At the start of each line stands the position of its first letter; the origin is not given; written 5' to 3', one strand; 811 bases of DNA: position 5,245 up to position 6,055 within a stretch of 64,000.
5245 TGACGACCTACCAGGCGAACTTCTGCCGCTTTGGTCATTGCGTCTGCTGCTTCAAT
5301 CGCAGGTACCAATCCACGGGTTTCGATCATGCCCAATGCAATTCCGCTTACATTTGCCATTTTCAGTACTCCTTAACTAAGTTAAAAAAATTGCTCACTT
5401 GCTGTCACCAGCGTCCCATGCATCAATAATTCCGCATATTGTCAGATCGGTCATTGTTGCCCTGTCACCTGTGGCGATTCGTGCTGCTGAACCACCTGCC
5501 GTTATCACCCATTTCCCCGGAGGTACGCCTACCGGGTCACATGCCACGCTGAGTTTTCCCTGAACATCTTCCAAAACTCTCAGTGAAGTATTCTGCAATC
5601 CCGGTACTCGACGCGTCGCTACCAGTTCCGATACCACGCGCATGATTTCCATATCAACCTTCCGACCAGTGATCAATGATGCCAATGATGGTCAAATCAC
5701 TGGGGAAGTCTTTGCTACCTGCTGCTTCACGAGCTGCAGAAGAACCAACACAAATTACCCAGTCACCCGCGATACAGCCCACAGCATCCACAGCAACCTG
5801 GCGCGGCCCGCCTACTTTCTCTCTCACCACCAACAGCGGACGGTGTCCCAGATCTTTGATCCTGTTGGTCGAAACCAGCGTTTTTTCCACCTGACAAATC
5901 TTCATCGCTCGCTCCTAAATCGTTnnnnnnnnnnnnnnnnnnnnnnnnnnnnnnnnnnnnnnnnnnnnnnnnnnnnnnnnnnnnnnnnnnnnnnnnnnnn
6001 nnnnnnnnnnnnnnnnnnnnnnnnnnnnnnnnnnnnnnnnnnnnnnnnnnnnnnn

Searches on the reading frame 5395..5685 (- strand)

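Call 73: search_protein_families(library=pfam, proteins=[window:5395-5685:-], max_evalue=0.001)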
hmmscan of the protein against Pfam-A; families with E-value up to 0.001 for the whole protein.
window:5395-5685:- (96 aa): 1 family
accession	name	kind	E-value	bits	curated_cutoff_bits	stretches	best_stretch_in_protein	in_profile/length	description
PF03319.19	EutN_CcmL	-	1.1e-21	77.5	25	1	12-88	1-83/83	Ethanolamine utilisation protein EutN/carboxysome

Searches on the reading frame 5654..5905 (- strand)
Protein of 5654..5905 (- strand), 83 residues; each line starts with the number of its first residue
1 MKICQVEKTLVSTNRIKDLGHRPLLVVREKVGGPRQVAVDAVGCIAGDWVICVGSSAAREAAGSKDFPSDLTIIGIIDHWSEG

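Call 73: search_protein_families(library=pfam, proteins=[window:5654-5905:-], max_evalue=0.001)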
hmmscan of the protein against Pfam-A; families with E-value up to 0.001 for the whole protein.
window:5654-5905:- (83 aa): 1 family
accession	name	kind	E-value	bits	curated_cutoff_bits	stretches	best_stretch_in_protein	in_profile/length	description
PF03319.19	EutN_CcmL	-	1.6e-23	83.4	25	1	1-78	1-83/83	Ethanolamine utilisation protein EutN/carboxysome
